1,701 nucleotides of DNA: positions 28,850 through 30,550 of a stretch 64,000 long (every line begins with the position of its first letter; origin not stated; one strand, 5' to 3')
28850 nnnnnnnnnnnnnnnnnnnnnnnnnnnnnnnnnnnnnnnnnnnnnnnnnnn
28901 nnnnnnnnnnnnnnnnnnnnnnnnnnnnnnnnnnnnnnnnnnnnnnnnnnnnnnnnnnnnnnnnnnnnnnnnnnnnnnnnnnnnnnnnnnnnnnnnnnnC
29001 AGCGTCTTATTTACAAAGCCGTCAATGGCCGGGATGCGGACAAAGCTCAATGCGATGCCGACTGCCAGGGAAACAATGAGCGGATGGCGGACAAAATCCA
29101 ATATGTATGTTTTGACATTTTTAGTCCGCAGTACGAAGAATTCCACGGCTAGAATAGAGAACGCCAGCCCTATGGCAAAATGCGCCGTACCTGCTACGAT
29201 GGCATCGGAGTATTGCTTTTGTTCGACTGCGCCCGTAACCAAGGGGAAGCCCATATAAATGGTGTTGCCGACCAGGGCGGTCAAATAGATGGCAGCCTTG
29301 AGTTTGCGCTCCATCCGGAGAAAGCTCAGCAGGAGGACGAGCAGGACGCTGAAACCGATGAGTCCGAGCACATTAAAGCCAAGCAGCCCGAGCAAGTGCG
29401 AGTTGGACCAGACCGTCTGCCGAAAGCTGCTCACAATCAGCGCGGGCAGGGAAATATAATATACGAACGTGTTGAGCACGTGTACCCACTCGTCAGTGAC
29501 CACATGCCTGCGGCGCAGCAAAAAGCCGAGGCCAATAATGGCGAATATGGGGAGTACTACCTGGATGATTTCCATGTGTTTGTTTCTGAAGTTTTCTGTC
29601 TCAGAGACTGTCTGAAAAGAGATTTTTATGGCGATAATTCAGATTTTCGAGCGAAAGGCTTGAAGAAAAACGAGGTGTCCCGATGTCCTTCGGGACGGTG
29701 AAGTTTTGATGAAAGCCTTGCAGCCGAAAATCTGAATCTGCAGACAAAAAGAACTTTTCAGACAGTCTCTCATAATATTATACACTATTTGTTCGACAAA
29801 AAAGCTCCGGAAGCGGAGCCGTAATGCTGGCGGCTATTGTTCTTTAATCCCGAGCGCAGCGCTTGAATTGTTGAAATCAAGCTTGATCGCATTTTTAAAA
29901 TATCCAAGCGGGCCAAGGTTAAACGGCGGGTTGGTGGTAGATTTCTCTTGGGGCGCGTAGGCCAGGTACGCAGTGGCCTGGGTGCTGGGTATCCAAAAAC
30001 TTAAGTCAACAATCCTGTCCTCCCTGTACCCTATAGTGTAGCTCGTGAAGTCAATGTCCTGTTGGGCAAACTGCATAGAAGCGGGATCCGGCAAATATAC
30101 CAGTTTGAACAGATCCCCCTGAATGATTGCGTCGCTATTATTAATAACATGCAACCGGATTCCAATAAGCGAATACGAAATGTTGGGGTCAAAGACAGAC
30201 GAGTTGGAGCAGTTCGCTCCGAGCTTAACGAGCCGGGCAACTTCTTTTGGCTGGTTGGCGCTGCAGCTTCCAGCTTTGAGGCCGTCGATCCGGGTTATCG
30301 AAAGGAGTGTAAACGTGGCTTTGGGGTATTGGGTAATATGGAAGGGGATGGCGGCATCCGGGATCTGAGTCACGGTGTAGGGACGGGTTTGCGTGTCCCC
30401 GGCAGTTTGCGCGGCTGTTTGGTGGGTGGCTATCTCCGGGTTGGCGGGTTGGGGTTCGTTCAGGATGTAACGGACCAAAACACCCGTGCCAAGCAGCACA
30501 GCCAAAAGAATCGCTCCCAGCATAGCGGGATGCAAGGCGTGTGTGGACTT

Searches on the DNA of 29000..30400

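Call 4: search_rna_families(source=window, start=29000, end=30400, threshold=evalue, max_evalue=10, show_alignments=3)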
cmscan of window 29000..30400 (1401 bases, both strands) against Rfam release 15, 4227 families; matches with E-value up to 10: 3.
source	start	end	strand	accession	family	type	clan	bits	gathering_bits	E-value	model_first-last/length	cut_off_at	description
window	29548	29741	+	RF00012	U3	Gene; snRNA; snoRNA; CD-box;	CL00100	16.3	34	0.56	1-219/219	no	Small nucleolar RNA U3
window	29584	29700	-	RF03106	RT-11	Gene; sRNA;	-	14.9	143.5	2.7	1-147/147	no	RT-11 RNA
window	29704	29733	-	RF03031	ssnA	Cis-reg;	-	12.6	37.3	9.4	1-48/48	no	ssnA RNA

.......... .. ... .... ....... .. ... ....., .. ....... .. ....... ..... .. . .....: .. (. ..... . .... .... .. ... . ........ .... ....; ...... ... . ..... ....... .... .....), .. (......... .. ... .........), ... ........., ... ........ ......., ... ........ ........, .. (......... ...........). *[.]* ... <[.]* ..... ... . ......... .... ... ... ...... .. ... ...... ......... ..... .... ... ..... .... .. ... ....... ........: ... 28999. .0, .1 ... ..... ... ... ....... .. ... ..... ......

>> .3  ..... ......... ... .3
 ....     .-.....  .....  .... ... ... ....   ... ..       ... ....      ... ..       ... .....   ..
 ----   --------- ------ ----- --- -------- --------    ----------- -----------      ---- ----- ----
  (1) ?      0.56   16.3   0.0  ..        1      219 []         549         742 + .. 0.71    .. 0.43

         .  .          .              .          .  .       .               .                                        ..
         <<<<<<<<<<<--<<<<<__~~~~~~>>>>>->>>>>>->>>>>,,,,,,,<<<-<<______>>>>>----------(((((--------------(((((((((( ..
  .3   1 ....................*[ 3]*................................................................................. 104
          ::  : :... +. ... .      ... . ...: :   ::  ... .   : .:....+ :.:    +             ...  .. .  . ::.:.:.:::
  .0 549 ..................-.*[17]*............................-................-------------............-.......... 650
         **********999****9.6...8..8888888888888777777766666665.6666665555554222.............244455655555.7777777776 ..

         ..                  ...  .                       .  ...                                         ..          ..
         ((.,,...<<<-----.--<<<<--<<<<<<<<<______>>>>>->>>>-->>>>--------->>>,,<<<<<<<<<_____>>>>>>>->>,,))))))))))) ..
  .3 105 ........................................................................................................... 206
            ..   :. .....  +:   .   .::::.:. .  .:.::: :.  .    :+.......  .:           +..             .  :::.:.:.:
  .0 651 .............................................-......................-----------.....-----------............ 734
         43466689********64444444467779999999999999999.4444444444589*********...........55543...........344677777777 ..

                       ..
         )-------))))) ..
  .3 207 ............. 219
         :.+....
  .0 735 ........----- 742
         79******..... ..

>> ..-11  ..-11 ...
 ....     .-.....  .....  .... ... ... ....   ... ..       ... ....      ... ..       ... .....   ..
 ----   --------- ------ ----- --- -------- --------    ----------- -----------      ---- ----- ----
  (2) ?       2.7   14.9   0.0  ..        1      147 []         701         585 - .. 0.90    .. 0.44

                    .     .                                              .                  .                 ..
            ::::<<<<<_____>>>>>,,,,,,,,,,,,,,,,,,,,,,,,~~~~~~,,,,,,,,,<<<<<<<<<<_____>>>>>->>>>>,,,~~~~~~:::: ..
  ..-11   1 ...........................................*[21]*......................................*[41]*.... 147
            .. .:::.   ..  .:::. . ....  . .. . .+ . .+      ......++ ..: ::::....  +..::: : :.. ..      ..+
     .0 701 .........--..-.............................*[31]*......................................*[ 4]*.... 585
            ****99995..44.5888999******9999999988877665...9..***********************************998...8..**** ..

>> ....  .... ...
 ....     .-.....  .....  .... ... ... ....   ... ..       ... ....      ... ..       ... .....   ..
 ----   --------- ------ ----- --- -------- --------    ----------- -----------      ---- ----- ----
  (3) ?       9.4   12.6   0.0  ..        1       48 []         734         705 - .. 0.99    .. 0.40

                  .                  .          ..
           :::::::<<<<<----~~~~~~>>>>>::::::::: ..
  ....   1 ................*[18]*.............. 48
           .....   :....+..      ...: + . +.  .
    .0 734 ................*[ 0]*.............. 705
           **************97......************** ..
